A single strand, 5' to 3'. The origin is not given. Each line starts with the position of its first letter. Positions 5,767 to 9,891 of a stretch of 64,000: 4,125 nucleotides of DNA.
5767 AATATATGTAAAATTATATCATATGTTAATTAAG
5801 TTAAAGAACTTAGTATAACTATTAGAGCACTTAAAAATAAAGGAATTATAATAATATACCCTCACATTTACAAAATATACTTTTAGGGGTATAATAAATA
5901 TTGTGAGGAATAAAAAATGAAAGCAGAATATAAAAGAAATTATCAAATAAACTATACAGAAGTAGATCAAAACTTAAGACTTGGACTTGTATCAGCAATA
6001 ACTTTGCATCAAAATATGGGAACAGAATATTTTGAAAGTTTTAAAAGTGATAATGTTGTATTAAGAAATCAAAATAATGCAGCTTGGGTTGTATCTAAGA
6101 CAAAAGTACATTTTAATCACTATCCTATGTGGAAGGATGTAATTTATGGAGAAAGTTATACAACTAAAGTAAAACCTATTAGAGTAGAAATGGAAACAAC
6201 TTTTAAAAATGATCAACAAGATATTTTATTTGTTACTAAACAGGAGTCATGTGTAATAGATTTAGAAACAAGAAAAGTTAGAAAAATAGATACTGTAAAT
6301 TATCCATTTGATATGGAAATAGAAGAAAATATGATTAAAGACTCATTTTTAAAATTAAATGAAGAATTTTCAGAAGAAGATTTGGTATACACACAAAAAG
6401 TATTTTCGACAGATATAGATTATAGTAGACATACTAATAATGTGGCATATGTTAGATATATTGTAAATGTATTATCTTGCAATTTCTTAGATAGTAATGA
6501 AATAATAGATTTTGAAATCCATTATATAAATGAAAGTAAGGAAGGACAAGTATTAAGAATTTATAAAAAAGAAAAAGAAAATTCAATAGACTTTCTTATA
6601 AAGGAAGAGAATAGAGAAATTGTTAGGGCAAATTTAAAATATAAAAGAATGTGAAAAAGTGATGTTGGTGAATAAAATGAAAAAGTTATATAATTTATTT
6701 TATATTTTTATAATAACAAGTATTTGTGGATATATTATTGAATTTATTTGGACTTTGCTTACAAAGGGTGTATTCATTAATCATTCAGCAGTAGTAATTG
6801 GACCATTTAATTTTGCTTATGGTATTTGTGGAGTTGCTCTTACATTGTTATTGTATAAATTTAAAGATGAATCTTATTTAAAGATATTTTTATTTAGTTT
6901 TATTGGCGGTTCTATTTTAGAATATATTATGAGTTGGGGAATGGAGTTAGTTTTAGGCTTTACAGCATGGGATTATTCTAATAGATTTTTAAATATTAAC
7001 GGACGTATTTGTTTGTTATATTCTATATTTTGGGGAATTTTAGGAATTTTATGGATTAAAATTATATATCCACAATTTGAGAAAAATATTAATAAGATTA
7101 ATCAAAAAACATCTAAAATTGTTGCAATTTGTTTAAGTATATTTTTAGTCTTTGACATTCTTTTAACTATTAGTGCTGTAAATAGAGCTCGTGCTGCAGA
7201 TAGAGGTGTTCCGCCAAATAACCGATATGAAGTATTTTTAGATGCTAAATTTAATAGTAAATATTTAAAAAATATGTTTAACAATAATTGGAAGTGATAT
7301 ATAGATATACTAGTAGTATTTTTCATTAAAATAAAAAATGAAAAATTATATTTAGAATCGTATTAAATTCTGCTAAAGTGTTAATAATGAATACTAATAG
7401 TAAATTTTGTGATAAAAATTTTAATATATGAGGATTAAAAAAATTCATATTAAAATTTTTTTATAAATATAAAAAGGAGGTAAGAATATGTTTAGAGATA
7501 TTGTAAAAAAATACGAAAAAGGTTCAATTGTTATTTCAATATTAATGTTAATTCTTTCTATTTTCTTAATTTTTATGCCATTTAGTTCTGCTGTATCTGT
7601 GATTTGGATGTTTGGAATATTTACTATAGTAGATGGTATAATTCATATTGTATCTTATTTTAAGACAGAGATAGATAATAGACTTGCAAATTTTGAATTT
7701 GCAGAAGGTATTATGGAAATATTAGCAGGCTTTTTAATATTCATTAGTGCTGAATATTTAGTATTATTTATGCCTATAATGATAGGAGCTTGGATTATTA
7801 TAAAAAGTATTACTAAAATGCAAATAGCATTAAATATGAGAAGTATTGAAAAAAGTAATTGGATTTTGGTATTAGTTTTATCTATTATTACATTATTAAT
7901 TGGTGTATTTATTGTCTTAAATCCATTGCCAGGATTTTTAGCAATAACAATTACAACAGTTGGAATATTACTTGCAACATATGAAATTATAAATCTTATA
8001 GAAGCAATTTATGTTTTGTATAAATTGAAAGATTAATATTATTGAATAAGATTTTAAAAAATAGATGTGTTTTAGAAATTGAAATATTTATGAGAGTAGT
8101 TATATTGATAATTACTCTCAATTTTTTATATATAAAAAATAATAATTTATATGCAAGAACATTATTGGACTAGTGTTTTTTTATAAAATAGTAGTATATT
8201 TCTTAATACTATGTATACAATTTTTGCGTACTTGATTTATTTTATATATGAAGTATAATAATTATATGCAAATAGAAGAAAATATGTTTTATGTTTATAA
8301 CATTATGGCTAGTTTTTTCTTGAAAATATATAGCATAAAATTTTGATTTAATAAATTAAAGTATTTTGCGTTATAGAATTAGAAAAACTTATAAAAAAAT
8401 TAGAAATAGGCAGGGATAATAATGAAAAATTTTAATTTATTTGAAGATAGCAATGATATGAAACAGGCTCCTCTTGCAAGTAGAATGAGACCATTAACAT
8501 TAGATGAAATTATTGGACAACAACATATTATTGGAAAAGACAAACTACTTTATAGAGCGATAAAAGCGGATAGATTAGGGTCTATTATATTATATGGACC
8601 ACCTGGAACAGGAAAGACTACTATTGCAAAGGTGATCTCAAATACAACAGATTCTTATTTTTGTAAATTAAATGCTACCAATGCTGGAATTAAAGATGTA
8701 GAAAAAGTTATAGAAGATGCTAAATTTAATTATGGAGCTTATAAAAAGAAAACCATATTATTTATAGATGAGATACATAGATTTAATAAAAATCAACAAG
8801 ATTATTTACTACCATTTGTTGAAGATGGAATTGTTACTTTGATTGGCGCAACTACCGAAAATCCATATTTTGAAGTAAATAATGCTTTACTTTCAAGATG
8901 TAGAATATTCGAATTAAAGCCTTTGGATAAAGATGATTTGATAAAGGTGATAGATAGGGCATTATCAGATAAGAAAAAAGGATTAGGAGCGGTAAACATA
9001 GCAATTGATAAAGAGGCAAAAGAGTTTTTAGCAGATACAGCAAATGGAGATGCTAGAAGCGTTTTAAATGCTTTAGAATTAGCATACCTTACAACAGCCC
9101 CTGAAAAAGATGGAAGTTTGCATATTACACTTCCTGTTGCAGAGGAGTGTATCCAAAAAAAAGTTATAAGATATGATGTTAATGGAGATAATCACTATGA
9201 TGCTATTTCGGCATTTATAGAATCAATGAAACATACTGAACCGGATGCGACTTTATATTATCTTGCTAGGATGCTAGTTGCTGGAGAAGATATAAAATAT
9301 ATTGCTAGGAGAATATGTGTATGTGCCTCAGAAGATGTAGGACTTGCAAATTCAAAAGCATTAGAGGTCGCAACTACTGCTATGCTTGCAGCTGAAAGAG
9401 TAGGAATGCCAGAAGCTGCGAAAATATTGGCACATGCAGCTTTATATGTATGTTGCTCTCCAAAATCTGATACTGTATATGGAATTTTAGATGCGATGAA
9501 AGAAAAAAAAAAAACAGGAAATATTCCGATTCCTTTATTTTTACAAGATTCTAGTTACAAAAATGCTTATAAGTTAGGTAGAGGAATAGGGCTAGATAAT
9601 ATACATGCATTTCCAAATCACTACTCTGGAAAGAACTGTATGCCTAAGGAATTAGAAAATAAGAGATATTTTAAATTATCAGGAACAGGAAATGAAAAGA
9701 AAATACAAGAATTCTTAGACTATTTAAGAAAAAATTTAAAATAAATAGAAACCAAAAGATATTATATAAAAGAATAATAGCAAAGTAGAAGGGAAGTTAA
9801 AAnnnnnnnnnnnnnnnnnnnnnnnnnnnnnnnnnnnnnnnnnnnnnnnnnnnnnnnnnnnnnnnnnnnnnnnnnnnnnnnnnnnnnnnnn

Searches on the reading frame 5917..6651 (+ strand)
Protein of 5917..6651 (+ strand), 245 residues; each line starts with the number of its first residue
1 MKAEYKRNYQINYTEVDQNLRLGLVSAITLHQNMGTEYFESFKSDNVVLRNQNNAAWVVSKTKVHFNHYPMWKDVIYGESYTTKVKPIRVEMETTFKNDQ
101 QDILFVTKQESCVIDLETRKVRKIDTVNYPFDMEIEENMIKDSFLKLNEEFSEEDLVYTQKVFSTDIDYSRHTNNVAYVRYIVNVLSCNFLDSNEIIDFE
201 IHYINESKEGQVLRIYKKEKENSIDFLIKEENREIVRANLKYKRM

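Call 35: search_protein_families(library=ncbifam, proteins=[window:5917-6651:+], max_evalue=0.00001)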
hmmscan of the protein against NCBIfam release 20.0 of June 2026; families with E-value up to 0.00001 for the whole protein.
window:5917-6651:+ (245 aa): 0 families

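Call 57: search_protein_families(library=pfam, proteins=[window:5917-6651:+], max_evalue=0.00001)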
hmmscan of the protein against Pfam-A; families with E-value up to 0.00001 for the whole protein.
window:5917-6651:+ (245 aa): 2 families
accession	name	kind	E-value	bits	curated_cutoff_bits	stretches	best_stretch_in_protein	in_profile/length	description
PF01643.23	Acyl-ACP_TE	-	4.6e-12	46.2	23.7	1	4-124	3-123/131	Acyl-ACP thioesterase N-terminal domain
PF20791.3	Acyl-ACP_TE_C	-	1.1e-10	42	21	1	158-242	10-99/101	Acyl-ACP thioesterase C-terminal domain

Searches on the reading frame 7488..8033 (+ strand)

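Call 35: search_protein_families(library=ncbifam, proteins=[window:7488-8033:+], max_evalue=0.00001)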
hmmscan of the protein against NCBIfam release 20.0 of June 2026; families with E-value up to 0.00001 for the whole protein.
window:7488-8033:+ (182 aa): 1 family
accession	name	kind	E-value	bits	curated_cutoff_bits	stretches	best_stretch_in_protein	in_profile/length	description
NF007577.0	PRK10209.1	equivalog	7e-09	35.7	189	1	4-160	15-170/190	HdeD family acid-resistance protein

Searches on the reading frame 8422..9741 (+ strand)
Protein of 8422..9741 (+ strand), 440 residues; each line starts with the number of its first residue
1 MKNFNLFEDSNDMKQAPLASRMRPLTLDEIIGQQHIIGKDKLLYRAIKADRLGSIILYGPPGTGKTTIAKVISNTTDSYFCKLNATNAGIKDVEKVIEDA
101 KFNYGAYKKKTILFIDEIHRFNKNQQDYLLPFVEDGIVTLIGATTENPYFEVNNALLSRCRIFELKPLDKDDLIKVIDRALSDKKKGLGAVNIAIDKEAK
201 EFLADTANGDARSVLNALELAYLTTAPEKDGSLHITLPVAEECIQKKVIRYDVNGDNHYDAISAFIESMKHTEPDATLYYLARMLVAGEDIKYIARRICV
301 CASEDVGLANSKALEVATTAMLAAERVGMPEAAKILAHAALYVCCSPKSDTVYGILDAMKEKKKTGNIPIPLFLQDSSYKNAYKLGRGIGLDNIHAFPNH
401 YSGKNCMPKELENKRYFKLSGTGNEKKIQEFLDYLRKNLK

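Call 5: search_protein_families(library=pfam, proteins=[window:8422-9741:+], max_evalue=0.01)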
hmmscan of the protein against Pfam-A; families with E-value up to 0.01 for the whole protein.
window:8422-9741:+ (440 aa): 26 families (the best 25 are shown)
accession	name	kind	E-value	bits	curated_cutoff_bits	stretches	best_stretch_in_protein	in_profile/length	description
PF12002.13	MgsA_C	-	3.5e-51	173.9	27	1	273-435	3-166/167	MgsA AAA+ ATPase C terminal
PF16193.11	AAA_assoc_2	-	3.9e-26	91.5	34.3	1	192-270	4-81/81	AAA C-terminal domain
PF00004.35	AAA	-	1.8e-18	67.7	21.2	1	55-165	1-128/131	ATPase family associated with various cellular activities (AAA)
PF05496.18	RuvB_N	-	3.7e-16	59.7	27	1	22-141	1-116/159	Holliday junction DNA helicase RuvB P-loop domain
PF07728.20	AAA_5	-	2.8e-09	37.5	22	1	55-144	2-101/139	AAA domain (dynein-related subfamily)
PF13173.12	AAA_14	-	2.2e-07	31.4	27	1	55-169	5-124/129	AAA domain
PF00158.32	Sigma54_activat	-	8.7e-07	29.2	20.2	1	53-147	23-131/168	Sigma-54 interaction domain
PF07724.20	AAA_2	-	4e-06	27.4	27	1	51-139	2-105/166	AAA domain (Cdc48 subfamily)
PF01078.27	Mg_chelatase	-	8.4e-06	25.8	20.3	0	53-73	23-43/207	Magnesium chelatase, subunit ChlI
PF13191.12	AAA_16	-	1.7e-05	25.9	32.6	1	43-73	15-45/167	AAA ATPase domain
PF14532.12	Sigma54_activ_2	-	1.8e-05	25.4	25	1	55-134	24-94/138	Sigma-54 interaction domain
PF19263.5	DUF5906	-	3.4e-05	24.9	27.6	1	57-134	1-74/114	Family of unknown function (DUF5906)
PF13401.12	AAA_22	-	7e-05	23.6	27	1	53-88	6-44/130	AAA domain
PF06068.19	TIP49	-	0.00016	21.4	23.8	1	28-95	24-95/347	TIP49 P-loop domain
PF20720.3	nSTAND3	-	0.0002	21.5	27.2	1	53-117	18-73/155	Novel STAND NTPase 3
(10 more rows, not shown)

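Call 68: find_homologous_proteins(query=window:8422-9741:+, max_evalue=1e-80)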
Query window:8422-9741:+ (440 aa): 7999 proteins with E <= 1e-80 among 8000 candidates; the best 120 are listed.
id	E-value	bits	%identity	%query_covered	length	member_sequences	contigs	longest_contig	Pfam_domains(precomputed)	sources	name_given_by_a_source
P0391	3.4e-290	980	99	100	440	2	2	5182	PF13173.13,PF00158.33,PF16193.12,PF07724.21,PF00004.36,PF05496.19,PF14532.13,PF07728.21,PF12002.14,PF01078.28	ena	-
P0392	1.6e-264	895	90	100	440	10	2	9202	PF13173.13,PF16193.12,PF00004.36,PF13401.13,PF05496.19,PF14532.13,PF07728.21,PF13191.13,PF00158.33,PF07724.21,PF12002.14,PF01078.28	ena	-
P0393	6.6e-264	893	90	100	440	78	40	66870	PF13173.13,PF00158.33,PF16193.12,PF07724.21,PF00004.36,PF05496.19,PF14532.13,PF07728.21,PF12002.14,PF01078.28,PF13191.13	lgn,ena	-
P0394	7.1e-263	890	89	100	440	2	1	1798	PF13173.13,PF00158.33,PF16193.12,PF07724.21,PF00004.36,PF05496.19,PF14532.13,PF07728.21,PF12002.14,PF01078.28,PF13191.13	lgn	-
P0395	1.1e-262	889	89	100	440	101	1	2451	PF13173.13,PF16193.12,PF19263.6,PF00004.36,PF05496.19,PF14532.13,PF07728.21,PF13191.13,PF00158.33,PF07724.21,PF12002.14,PF01078.28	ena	-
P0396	1.7e-262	888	88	100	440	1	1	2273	PF13173.13,PF16193.12,PF00004.36,PF13401.13,PF05496.19,PF14532.13,PF07728.21,PF13191.13,PF00158.33,PF07724.21,PF12002.14,PF01078.28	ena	-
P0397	1.8e-262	888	88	100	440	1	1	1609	PF13173.13,PF16193.12,PF00004.36,PF05496.19,PF14532.13,PF07728.21,PF13191.13,PF00158.33,PF07724.21,PF12002.14,PF01078.28,PF20720.4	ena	-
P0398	1.8e-262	888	89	100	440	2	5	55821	PF13173.13,PF16193.12,PF19263.6,PF00004.36,PF13401.13,PF05496.19,PF14532.13,PF07728.21,PF13191.13,PF00158.33,PF07724.21,PF12002.14,PF01078.28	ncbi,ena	-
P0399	4.1e-262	887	89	100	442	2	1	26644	PF13173.13,PF16193.12,PF00004.36,PF13401.13,PF05496.19,PF14532.13,PF07728.21,PF13191.13,PF00158.33,PF07724.21,PF12002.14,PF01078.28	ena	-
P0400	4.2e-261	884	87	100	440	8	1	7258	PF13173.13,PF16193.12,PF00004.36,PF13401.13,PF05496.19,PF14532.13,PF07728.21,PF13191.13,PF00158.33,PF07724.21,PF12002.14,PF01078.28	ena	-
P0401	1.1e-260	882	89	100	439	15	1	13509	PF13173.13,PF00158.33,PF16193.12,PF07724.21,PF00004.36,PF05496.19,PF14532.13,PF07728.21,PF12002.14,PF01078.28,PF13191.13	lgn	-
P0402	1.3e-260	882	88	100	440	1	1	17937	PF13173.13,PF00158.33,PF16193.12,PF07724.21,PF00004.36,PF05496.19,PF07728.21,PF12002.14,PF01078.28,PF13191.13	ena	-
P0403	2.5e-260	881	88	100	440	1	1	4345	PF13173.13,PF00158.33,PF16193.12,PF07724.21,PF00004.36,PF05496.19,PF14532.13,PF07728.21,PF12002.14,PF01078.28,PF13191.13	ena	-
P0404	5.4e-260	880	88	99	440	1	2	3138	PF13173.13,PF00158.33,PF16193.12,PF07724.21,PF00004.36,PF13401.13,PF05496.19,PF07728.21,PF12002.14,PF01078.28,PF13191.13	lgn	-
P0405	5.6e-260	880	88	99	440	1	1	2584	PF13173.13,PF00158.33,PF16193.12,PF07724.21,PF00004.36,PF13401.13,PF05496.19,PF07728.21,PF12002.14,PF01078.28,PF13191.13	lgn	-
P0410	3.8e-259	877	88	100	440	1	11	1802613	PF13173.13,PF00158.33,PF16193.12,PF07724.21,PF00004.36,PF05496.19,PF14532.13,PF07728.21,PF12002.14,PF01078.28,PF13191.13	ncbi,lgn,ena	-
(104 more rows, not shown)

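Call 69: find_encoding_contigs(protein=P0393, flank=6000, max_places=3)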
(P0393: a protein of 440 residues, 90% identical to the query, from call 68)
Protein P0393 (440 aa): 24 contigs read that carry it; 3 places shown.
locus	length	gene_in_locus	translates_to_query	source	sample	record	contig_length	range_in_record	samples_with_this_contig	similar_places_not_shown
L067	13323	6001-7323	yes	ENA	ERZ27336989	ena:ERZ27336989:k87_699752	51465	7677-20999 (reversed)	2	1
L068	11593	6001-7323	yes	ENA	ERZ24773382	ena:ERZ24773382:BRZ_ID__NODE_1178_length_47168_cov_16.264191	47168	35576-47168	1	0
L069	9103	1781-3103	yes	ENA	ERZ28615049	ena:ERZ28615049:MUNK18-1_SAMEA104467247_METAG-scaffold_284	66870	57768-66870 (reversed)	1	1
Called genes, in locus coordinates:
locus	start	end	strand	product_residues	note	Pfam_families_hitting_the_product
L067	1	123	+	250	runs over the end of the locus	PF02463:SMC_N (faint), PF00005:ABC_tran, PF13304:AAA_21 (faint)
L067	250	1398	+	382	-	PF12679:ABC2_membrane_2, PF12698:ABC2_membrane_3, PF01061:ABC2_membrane (weak), PF12730:ABC2_membrane_4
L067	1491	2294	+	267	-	PF00023:Ank (faint), PF12796:Ank_2 (weak), PF13637:Ank_4 (faint)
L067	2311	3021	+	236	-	PF17117:DUF5104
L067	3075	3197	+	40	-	-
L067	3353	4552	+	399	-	PF13173:AAA_14, PF13635:DUF4143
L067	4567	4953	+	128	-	-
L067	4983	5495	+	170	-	PF13527:Acetyltransf_9 (weak), PF13673:Acetyltransf_10, PF00583:Acetyltransf_1, PF13508:Acetyltransf_7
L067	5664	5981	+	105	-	PF00583:Acetyltransf_1 (weak), PF13673:Acetyltransf_10 (weak), PF13508:Acetyltransf_7 (weak), PF14542:Acetyltransf_CG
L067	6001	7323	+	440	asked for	PF01078:Mg_chelatase (faint), PF05496:RuvB_N, PF00004:AAA, PF07724:AAA_2 (weak), PF07728:AAA_5, PF13173:AAA_14, PF16193:AAA_assoc_2, PF12002:MgsA_C, +3 more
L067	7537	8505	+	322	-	PF13310:Virulence_RhuM, PF02661:Fic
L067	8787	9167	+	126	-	PF00392:GntR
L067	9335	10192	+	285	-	PF00005:ABC_tran, PF13304:AAA_21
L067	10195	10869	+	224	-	PF13346:ABC2_membrane_5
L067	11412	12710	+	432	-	PF00078:RVT_1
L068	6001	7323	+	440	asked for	PF01078:Mg_chelatase (faint), PF05496:RuvB_N, PF00004:AAA, PF07724:AAA_2 (weak), PF07728:AAA_5, PF13173:AAA_14, PF16193:AAA_assoc_2, PF12002:MgsA_C, +3 more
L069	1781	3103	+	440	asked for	PF01078:Mg_chelatase (faint), PF05496:RuvB_N, PF00004:AAA, PF07724:AAA_2 (weak), PF07728:AAA_5, PF13173:AAA_14, PF16193:AAA_assoc_2, PF12002:MgsA_C, +3 more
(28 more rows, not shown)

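Call 70: find_encoding_contigs(protein=P0410, flank=6000, max_places=2)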
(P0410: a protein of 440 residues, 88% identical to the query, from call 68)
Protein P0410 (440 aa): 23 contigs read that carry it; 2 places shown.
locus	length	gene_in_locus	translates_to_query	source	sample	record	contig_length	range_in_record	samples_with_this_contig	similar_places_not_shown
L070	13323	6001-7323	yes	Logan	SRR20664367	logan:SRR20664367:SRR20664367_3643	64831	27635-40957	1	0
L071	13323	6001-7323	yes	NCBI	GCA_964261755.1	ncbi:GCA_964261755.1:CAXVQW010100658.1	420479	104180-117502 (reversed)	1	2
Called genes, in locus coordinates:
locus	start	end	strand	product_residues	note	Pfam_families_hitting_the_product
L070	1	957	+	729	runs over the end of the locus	PF03477:ATP-cone, PF13597:NRDD, PF01228:Gly_radical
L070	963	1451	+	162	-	PF13353:Fer4_12, PF04055:Radical_SAM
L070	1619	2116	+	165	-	PF13238:AAA_18 (weak), PF13671:AAA_33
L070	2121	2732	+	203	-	PF12535:Nudix_N, PF00293:NUDIX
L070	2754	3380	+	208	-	PF00561:Abhydrolase_1 (faint), PF12146:Hydrolase_4 (faint)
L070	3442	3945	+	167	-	PF00300:His_Phos_1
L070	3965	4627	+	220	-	PF03848:TehB, PF13489:Methyltransf_23, PF08241:Methyltransf_11 (weak), PF08242:Methyltransf_12, PF13649:Methyltransf_25 (weak)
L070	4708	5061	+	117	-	PF05899:Cupin_3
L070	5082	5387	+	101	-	-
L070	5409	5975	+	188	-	PF00300:His_Phos_1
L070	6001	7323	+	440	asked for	PF05496:RuvB_N, PF00004:AAA, PF07724:AAA_2 (weak), PF07728:AAA_5, PF13173:AAA_14, PF14532:Sigma54_activ_2 (weak), PF16193:AAA_assoc_2, PF12002:MgsA_C, +3 more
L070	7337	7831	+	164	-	-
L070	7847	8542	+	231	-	PF04029:2-ph_phosp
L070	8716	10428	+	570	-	PF00501:AMP-binding, PF23562:AMP-binding_C_3 (weak)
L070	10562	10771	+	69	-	PF00892:EamA (weak)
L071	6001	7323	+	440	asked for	PF05496:RuvB_N, PF00004:AAA, PF07724:AAA_2 (weak), PF07728:AAA_5, PF13173:AAA_14, PF14532:Sigma54_activ_2 (weak), PF16193:AAA_assoc_2, PF12002:MgsA_C, +3 more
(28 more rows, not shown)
